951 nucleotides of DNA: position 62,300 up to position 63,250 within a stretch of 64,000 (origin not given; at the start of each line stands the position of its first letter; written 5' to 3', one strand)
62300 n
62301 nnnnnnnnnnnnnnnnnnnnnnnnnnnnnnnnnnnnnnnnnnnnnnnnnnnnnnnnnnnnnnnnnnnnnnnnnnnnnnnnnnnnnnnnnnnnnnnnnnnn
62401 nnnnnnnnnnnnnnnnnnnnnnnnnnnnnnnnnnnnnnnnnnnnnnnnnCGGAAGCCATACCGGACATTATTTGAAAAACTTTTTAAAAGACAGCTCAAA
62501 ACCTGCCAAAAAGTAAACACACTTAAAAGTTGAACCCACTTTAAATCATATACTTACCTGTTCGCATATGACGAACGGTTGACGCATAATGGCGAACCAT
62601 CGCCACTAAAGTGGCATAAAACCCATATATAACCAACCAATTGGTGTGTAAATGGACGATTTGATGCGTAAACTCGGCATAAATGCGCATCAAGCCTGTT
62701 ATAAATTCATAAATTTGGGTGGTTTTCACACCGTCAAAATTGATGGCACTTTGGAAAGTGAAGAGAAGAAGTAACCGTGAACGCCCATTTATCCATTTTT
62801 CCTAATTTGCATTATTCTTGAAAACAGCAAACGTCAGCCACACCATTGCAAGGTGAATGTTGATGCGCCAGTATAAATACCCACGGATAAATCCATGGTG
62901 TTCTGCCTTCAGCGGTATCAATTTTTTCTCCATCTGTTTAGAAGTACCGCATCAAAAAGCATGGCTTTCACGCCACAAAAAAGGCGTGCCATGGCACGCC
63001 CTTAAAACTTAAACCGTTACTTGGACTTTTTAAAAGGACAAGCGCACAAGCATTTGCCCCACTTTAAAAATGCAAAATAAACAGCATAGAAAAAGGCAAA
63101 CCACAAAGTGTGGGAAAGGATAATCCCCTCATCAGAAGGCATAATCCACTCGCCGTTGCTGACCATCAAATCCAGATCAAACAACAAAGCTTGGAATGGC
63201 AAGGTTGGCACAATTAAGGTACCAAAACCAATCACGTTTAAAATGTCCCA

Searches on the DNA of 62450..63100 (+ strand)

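Call 53: search_rna_families(source=window, start=62450, end=63100, threshold=evalue, max_evalue=10)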
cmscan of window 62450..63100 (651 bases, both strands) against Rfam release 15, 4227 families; matches with E-value up to 10: 3.
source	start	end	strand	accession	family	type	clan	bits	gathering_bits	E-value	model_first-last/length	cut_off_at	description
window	62967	63010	+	RF02066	STnc320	Gene; sRNA;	-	21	50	0.21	1-55/55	no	Salmonella enterica sRNA STnc320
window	62980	63003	-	RF02066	STnc320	Gene; sRNA;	-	17.3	50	1.6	22-45/55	no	Salmonella enterica sRNA STnc320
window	63029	63084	+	RF01079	RF_site3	Cis-reg; frameshift_element;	-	17.3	50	2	1-39/39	no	Putative RNA-dependent RNA polymerase ribosomal frameshift site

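Call 89: search_dna_similar(query=window:62517-63016:+, collection=plasmids, mode=distant, max_evalue=0.01, max_rows=5)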
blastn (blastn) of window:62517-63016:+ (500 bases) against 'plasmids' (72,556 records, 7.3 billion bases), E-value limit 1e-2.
No match.

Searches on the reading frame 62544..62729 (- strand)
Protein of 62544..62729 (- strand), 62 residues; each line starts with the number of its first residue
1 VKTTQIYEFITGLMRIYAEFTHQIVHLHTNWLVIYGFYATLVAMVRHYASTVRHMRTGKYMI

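Call 38: search_protein_families(library=pfam, max_evalue=10, proteins=[window:62544-62729:-])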
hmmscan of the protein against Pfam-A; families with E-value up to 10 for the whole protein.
seq(62 aa): 1 family
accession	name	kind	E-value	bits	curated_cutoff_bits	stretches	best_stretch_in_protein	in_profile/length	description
PF13477.12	Glyco_trans_4_2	-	0.046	14.3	23.4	1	10-46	63-97/139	Glycosyl transferase 4-like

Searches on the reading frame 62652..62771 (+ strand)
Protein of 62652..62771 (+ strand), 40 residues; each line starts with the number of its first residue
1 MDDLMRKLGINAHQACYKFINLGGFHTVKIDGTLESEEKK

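Call 38: search_protein_families(library=pfam, max_evalue=10, proteins=[window:62652-62771:+])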
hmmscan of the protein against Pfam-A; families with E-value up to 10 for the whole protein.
seq(40 aa): 1 family
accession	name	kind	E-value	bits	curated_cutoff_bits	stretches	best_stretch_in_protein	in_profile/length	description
PF18108.7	QSOX_Trx1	-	0.084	13.6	23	1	2-31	62-91/108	QSOX Trx-like domain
